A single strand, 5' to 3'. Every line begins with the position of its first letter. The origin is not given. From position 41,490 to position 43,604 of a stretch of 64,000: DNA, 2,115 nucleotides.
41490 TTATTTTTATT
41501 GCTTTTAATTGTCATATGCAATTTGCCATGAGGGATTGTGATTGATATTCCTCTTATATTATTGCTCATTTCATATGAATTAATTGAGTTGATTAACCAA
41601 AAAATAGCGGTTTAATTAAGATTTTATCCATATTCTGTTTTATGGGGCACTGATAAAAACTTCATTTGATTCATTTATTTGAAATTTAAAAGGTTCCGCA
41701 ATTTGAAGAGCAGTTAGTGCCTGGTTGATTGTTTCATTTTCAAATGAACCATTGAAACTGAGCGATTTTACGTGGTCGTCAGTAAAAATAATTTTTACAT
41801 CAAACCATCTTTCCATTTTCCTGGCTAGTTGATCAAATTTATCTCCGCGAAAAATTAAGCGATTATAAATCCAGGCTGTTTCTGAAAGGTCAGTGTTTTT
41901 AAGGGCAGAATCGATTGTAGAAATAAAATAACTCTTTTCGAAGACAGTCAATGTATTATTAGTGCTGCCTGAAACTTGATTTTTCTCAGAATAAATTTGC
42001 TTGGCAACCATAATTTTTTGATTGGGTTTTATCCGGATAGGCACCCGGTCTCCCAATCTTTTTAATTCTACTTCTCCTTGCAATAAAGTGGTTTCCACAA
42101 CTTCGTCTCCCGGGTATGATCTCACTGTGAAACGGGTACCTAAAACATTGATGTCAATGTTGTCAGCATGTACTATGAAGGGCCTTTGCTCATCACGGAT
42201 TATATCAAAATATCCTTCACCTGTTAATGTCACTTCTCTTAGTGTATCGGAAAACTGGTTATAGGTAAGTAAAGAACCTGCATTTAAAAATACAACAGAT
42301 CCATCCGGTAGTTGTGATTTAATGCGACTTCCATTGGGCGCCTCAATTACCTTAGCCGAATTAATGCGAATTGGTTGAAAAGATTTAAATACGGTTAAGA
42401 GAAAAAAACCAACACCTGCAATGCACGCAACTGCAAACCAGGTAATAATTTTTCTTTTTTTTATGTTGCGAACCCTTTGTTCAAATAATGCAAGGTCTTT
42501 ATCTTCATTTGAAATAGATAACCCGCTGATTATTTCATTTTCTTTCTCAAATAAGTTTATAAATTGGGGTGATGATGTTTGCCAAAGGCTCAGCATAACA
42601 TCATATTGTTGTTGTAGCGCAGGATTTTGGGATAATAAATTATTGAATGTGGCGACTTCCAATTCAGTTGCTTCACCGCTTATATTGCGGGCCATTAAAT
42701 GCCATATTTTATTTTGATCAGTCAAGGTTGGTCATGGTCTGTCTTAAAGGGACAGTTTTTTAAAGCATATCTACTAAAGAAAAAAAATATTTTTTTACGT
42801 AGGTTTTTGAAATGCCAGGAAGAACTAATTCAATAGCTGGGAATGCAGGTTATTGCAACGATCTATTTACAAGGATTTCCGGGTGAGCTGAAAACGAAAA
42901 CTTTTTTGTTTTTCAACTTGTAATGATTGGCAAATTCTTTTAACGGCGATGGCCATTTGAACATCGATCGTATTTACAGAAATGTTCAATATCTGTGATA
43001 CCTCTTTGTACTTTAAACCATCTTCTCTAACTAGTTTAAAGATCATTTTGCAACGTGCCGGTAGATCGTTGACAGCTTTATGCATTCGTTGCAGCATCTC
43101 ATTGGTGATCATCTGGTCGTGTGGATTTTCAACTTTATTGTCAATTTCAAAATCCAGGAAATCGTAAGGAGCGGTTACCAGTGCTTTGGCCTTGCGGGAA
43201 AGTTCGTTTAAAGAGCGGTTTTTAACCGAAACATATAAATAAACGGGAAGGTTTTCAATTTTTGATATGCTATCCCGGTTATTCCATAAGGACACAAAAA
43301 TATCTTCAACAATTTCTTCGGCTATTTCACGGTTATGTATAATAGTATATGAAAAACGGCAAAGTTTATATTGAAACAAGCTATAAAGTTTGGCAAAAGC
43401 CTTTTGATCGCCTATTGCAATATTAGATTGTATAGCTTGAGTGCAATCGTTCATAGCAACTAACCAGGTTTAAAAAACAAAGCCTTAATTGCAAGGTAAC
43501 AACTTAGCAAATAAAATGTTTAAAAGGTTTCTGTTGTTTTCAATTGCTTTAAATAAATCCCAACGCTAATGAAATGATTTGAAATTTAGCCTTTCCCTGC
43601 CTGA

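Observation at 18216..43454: PUL2: two GH144-like genes plus GH3, suggesting a beta-1,2-glucan locus, but with an unexpectedly decorated enzyme set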

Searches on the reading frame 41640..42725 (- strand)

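Call 4: search_protein_families(library=pfam, proteins=[window:41640-42725:-], max_evalue=0.01)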
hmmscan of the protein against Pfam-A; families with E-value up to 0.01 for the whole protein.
window:41640-42725:- (361 aa): 2 families
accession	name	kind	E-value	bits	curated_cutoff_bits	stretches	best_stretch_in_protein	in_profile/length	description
PF16344.10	FecR_C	-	1.4e-17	63.9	24.4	1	289-353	1-66/70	FecR, C-terminal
PF04773.18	FecR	-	1.9e-13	51.1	24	1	126-220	2-97/97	FecR protein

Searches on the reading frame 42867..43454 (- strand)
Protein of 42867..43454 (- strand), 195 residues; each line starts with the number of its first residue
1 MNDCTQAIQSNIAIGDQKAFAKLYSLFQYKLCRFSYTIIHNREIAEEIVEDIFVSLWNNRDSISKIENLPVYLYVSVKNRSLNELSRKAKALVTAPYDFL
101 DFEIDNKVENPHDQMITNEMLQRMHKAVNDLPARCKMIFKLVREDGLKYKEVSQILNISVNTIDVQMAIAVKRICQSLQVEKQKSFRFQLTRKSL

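Call 4: search_protein_families(library=pfam, proteins=[window:42867-43454:-], max_evalue=0.01)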
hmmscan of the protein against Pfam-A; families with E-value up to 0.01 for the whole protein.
window:42867-43454:- (195 aa): 5 families
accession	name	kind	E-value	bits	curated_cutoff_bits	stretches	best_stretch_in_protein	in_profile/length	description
PF08281.18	Sigma70_r4_2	-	3.4e-11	43.1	25.7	1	122-173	2-53/54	Sigma-70, region 4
PF04542.20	Sigma70_r2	-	7.6e-07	29.3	24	1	24-89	2-69/71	Sigma-70 region 2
PF04545.22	Sigma70_r4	-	3.5e-05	23.7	24.1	1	129-173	3-47/50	Sigma-70, region 4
PF07638.17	Sigma70_ECF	-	0.00012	22.5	21.1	1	2-176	2-181/185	ECF sigma factor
PF13384.12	HTH_23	-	0.0031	17.7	24.6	1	138-163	10-34/50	Homeodomain-like domain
